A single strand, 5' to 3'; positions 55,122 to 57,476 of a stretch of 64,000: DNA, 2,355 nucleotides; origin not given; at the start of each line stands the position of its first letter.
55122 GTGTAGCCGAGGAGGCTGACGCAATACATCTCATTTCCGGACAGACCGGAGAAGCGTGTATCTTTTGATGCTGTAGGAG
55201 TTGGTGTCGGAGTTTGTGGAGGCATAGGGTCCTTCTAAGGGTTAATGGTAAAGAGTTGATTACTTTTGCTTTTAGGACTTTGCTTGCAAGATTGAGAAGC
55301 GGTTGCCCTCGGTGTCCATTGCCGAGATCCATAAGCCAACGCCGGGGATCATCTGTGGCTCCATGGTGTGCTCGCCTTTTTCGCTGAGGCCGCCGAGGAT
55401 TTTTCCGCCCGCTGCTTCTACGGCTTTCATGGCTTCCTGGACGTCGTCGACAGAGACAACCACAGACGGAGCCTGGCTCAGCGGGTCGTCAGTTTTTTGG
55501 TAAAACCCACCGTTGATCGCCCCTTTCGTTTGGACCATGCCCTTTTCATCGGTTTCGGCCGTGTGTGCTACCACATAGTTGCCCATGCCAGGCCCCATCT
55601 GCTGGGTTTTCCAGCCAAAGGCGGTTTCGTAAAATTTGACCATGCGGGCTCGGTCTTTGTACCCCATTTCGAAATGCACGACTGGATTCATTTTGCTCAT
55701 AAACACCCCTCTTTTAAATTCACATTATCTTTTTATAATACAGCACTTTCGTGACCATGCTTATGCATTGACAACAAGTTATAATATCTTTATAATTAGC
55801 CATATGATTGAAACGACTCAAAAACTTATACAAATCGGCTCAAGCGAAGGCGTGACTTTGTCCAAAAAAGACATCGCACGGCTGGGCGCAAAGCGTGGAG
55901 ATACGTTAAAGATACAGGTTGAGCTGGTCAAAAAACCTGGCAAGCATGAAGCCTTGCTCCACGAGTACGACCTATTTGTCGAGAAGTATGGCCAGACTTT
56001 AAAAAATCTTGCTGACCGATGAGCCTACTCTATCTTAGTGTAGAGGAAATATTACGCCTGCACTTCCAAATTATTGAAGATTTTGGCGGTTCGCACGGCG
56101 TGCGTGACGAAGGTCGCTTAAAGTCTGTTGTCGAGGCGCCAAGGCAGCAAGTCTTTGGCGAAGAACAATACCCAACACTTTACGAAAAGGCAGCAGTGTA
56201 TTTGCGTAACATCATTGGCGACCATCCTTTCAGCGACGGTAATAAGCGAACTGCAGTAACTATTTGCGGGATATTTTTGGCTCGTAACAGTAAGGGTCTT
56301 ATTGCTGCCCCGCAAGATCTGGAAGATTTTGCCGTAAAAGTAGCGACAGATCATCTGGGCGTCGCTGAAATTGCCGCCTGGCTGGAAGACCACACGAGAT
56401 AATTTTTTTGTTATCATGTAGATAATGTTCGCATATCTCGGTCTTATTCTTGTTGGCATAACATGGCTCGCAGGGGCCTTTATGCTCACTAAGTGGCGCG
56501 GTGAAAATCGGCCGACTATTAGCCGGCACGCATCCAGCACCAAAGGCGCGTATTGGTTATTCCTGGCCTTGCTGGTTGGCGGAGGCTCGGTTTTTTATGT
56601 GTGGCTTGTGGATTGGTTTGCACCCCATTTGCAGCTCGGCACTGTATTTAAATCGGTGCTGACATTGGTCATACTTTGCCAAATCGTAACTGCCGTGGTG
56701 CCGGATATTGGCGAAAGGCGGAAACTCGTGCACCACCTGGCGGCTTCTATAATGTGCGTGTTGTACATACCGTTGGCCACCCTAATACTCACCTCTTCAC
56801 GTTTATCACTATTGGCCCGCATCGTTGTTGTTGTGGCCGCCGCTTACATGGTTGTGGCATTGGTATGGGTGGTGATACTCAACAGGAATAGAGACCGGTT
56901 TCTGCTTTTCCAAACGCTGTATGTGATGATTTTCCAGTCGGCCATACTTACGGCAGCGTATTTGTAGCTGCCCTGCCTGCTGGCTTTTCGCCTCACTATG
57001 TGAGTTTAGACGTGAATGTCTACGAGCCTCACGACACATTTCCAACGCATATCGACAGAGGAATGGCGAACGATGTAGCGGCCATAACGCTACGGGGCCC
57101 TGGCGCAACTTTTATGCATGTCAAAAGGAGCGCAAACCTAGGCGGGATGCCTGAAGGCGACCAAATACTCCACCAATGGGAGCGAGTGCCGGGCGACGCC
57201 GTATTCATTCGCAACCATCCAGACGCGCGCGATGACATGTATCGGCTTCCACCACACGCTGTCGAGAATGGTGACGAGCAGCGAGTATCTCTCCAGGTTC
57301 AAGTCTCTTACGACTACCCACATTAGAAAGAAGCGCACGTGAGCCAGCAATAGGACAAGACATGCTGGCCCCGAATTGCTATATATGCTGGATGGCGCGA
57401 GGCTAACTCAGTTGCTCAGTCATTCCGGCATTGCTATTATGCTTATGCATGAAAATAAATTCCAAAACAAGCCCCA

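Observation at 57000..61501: Compact cluster: mini 2OG-Fe(II) oxygenase, stand-alone amino-acid adenylation enzyme, B12-type radical SAM enzyme, with an EamA transporter next to it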

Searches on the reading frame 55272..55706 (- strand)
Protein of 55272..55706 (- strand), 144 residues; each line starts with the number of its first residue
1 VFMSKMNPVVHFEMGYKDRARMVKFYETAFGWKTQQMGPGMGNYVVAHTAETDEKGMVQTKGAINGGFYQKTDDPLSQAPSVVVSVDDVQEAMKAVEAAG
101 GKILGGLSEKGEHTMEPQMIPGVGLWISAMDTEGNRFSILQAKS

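Call 3: search_protein_families(library=pfam, proteins=[window:55272-55706:-], max_evalue=0.01)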
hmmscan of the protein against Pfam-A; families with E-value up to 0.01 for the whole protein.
window:55272-55706:- (144 aa): 3 families
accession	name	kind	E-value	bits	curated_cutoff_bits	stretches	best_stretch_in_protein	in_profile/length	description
PF00903.31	Glyoxalase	-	1.2e-07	32.6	20.6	1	10-117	3-109/121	Glyoxalase/Bleomycin resistance protein/Dioxygenase superfamily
PF18029.7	Glyoxalase_6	-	3e-05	25.1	23.6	1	17-139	7-105/106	Glyoxalase-like domain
PF22677.2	Ble-like_N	-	4.2e-05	23.6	24.5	1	9-46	2-37/41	Bleomycin resistance protein-like N-terminal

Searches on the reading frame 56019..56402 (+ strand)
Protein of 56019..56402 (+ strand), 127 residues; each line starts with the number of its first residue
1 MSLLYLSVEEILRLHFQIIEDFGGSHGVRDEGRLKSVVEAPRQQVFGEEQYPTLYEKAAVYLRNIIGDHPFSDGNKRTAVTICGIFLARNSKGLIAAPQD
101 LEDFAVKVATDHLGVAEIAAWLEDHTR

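Call 3: search_protein_families(library=pfam, proteins=[window:56019-56402:+], max_evalue=0.01)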
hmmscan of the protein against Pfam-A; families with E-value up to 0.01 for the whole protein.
window:56019-56402:+ (127 aa): 1 family
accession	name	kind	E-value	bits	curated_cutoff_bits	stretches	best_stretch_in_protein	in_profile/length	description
PF02661.23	Fic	-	2.1e-19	70.6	24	1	5-87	1-93/93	Fic/DOC family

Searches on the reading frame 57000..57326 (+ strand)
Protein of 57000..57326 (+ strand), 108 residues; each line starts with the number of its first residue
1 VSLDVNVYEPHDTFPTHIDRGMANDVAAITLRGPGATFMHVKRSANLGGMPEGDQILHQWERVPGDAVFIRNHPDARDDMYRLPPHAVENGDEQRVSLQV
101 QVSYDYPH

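Call 3: search_protein_families(library=pfam, proteins=[window:57000-57326:+], max_evalue=0.01)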
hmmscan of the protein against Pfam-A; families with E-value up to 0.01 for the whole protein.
window:57000-57326:+ (108 aa): 0 families

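Call 4: search_protein_families(library=ncbifam, proteins=[window:57000-57326:+], max_evalue=0.01)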
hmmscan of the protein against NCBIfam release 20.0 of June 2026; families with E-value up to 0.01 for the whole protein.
window:57000-57326:+ (108 aa): 0 families

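Call 21: search_solved_structures(query=window:57000-57326:+, max_evalue=10)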
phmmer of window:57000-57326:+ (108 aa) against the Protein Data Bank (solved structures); distinct sequences matched with E-value up to 10: 2.
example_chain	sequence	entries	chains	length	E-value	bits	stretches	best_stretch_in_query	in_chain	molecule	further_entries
8iuf_QE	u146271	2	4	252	0.67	13.4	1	44-95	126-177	UQCRFS1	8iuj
3bz6_A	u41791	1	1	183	1.3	12.4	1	28-81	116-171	UPF0502 protein PSPTO_2686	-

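Call 36: search_protein_representatives(protein=window:57000-57326:+)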
Query: 108 residues. Proteins with E-value up to 0.001 (for the whole library): 27; up to 1e-10: 7; up to 1e-30: 2. The best 27 are listed.
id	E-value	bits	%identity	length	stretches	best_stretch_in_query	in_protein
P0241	2.0e-53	195.4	100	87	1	22-108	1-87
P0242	1.9e-33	131.1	60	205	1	2-104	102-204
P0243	9.4e-28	112.8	57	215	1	2-105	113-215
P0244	4.0e-27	110.8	54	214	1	2-106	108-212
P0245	1.1e-22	96.5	56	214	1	2-106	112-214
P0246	1.1e-21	93.2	50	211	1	1-104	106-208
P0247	2.5e-20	88.9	48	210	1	3-104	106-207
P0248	1.1e-10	57.9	30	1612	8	41-81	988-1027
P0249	1.0e-09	54.7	25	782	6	29-96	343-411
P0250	1.3e-08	51.2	31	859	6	25-84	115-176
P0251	8.2e-08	48.6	31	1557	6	43-77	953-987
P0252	1.4e-07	47.9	33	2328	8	50-76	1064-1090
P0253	4.0e-06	43.2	32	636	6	27-71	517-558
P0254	9.3e-06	42.0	32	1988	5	49-85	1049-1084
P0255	1.9e-05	41.0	27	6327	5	26-98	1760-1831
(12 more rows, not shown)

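Call 38: search_protein_families(library=pfam, proteins=[P0242, P0243, P0244, P0245, P0246, P0247, P0248, P0249], max_evalue=0.1)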
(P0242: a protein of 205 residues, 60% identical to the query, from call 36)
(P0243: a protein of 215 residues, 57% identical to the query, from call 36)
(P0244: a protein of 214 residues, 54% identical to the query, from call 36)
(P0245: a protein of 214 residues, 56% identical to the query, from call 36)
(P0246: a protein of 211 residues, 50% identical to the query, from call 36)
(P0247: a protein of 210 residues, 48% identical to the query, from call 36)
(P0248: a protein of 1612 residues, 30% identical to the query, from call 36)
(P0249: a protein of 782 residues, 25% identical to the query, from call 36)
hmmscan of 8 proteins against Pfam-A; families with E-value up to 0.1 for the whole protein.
P0242 (205 aa): 0 families

P0243 (215 aa): 0 families

P0244 (214 aa): 0 families

P0245 (214 aa): 0 families

P0246 (211 aa): 0 families

P0247 (210 aa): 0 families

P0248 (1612 aa): 9 families
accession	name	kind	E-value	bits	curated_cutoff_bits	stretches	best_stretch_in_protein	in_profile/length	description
PF22352.2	K319L-like_PKD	-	1.3e-169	551.1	27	13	879-962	1-84/84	K319L-like, PKD domain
PF18911.6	PKD_4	-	4.6e-88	289.8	27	10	16-105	1-85/85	PKD domain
PF21027.3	Sde0182_C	-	1.1e-65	218.7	27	10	891-916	2-27/83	Cellulose-binding protein Sde0182, C-terminal domain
PF17963.7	Big_9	-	6.2e-38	130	23.6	11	1062-1153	1-89/89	Bacterial Ig domain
PF02010.21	REJ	-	1.1e-36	126.9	25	7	626-969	19-419/452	REJ domain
PF17803.7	Cadherin_4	-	3.3e-11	44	25.1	2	957-1018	2-64/71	Bacterial cadherin-like domain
PF13860.13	FlgD_ig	-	4.4e-10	39.8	27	1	1525-1593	9-74/79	FlgD Ig-like domain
PF25783.1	BigA_beta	-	0.0091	16.2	24.3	0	722-756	13-47/84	BigA beta sandwich domain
PF13927.12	Ig_3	-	0.018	16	30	0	1065-1143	2-71/78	Immunoglobulin domain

P0249 (782 aa): 10 families
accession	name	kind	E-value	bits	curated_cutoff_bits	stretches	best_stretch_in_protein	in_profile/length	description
PF12992.12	DUF3876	-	4.6e-14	52.7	27.2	0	315-354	10-49/92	Domain of unknown function, B. Theta Gene description (DUF3876)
PF06006.17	DUF905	-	8.8e-14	51.7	22.3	0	244-280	6-42/70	Bacterial protein of unknown function (DUF905)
PF22352.2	K319L-like_PKD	-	7.9e-11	42.3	27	1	301-360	29-84/84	K319L-like, PKD domain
PF04923.17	Ninjurin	-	5.5e-07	29.9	26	0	330-353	17-40/102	Ninjurin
PF16709.11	SCAB-Ig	-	6.3e-06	26.6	27.6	0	165-191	29-55/98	Ig domain of plant-specific actin-binding protein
PF13530.11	SCP2_2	-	0.0003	21.8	23.2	0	332-356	26-50/105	Sterol carrier protein domain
PF03212.20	Pertactin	-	0.0012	19.2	22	0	334-361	55-82/121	Pertactin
PF13860.13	FlgD_ig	-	0.0019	18.6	27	1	721-762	23-69/79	FlgD Ig-like domain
PF19077.6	Big_13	-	0.026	15.4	27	1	641-688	53-99/102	Bacterial Ig-like domain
PF13585.12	CHU_C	-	0.077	13.6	27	0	720-775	26-81/86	CHU_C Type IX secretion signal domain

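Call 76: predict_structure(alignment_id=A3)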
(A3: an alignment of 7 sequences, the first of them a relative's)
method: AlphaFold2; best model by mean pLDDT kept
length: 205 residues; sequences in the alignment: 7
mean_pLDDT: 91.4   pTM: 0.90
mean pLDDT of the five models: 91.4, 91.3, 90.4, 88.9, 86.0
residues with pLDDT >= 90: 158; 70-90: 34; 50-70: 13; < 50: 0
segments of 3 or more residues with pLDDT < 50: none
pLDDT, mean of each block of 10 residues (from residue 1): 90 98 86 73 92 96 94 98 92 91 93 89 92 95 93 97 97 82 86 94 94
secondary structure, 60 per line:
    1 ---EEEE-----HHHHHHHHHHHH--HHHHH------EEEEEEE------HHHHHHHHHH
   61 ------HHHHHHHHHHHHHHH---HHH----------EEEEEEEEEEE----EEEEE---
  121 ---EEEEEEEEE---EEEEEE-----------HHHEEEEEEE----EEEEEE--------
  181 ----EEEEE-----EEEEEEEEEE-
elements in order: E4-7 H13-24 H27-31 E38-44 H51-60 H67-81 E98-108 E113-117 E124-132 E136-141 E156-162 E167-172 E185-189 E195-204

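Call 78: fold_search(model_id=the predicted structure, library=pdb)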
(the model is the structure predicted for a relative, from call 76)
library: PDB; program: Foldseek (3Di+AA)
matches with E <= 10: 1808; with E <= 0.001: 539
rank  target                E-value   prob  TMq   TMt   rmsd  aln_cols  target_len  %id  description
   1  5ylb                  6.8e-07  1.00  0.48  0.52   6.5       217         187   13  Crystal structure of Ofd2 from Schizosaccharomyces pombe at 1.80 A (released 2018-10-24)
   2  7vjv                  1.0e-06  1.00  0.55  0.52   7.0       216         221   21  Human AlkB homolog ALKBH6 in complex with alpha-katoglutarate and Mn (released 2022-02-02)
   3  4j25_E                1.4e-06  1.00  0.47  0.51   7.9       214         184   11  Crystal structure of a Pseudomonas putida prolyl-4-hydroxylase (P4H) (released 2014-02-05)
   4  4j25_G                1.4e-06  1.00  0.46  0.50   8.4       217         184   12  Crystal structure of a Pseudomonas putida prolyl-4-hydroxylase (P4H) (released 2014-02-05)
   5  6zbo_C                1.6e-06  1.00  0.53  0.54   5.6       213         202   13  HIF Prolyl Hydroxylase 2 (PHD2/EGLN1) in Complex with 1-(6-morpholinopyrimidin-4-yl)-4-(1H-1,2,3-triazol-1-yl)-1H-pyra (released 2021-04-07)
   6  5yl6                  1.7e-06  1.00  0.49  0.53   5.9       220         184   15  Crystal structure of Ofd2 in complex with 2OG from Schizosaccharomyces pombe (released 2019-06-12)
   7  6zbo_A                1.8e-06  1.00  0.54  0.54   5.8       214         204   12  HIF Prolyl Hydroxylase 2 (PHD2/EGLN1) in Complex with 1-(6-morpholinopyrimidin-4-yl)-4-(1H-1,2,3-triazol-1-yl)-1H-pyra (released 2021-04-07)
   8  6zbo_F                2.2e-06  1.00  0.53  0.55   5.4       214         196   12  HIF Prolyl Hydroxylase 2 (PHD2/EGLN1) in Complex with 1-(6-morpholinopyrimidin-4-yl)-4-(1H-1,2,3-triazol-1-yl)-1H-pyra (released 2021-04-07)
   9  9blq_A                2.2e-06  1.00  0.51  0.50   6.6       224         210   15  X-ray crystal structure of Streptomyces cacaoi PolD with iron and succinate bound (released 2025-11-05)
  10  6zbo_D                2.5e-06  1.00  0.53  0.53   5.6       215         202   11  HIF Prolyl Hydroxylase 2 (PHD2/EGLN1) in Complex with 1-(6-morpholinopyrimidin-4-yl)-4-(1H-1,2,3-triazol-1-yl)-1H-pyra (released 2021-04-07)
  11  9blq_B                2.7e-06  1.00  0.50  0.52   6.5       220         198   14  X-ray crystal structure of Streptomyces cacaoi PolD with iron and succinate bound (released 2025-11-05)
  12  5cu1                  2.8e-06  1.00  0.34  0.35  14.7       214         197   12  Crystal structure of DMSP lyase DddQ from Ruegeria pomeroyi DSS-3 (released 2016-08-17)
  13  6zbo_B                3.0e-06  1.00  0.53  0.53   5.4       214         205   12  HIF Prolyl Hydroxylase 2 (PHD2/EGLN1) in Complex with 1-(6-morpholinopyrimidin-4-yl)-4-(1H-1,2,3-triazol-1-yl)-1H-pyra (released 2021-04-07)
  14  5c5t_B                3.0e-06  1.00  0.49  0.55   6.9       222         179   12  The crystal structure of viral collagen prolyl hydroxylase vCPH from Paramecium Bursaria Chlorella virus-1 - 2OG compl (released 2015-09-30)
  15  3eqe_B                3.0e-06  1.00  0.38  0.49  10.5       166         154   14  Crystal structure of the YubC protein from Bacillus subtilis. Northeast Structural Genomics Consortium target SR112. (released 2008-10-14)
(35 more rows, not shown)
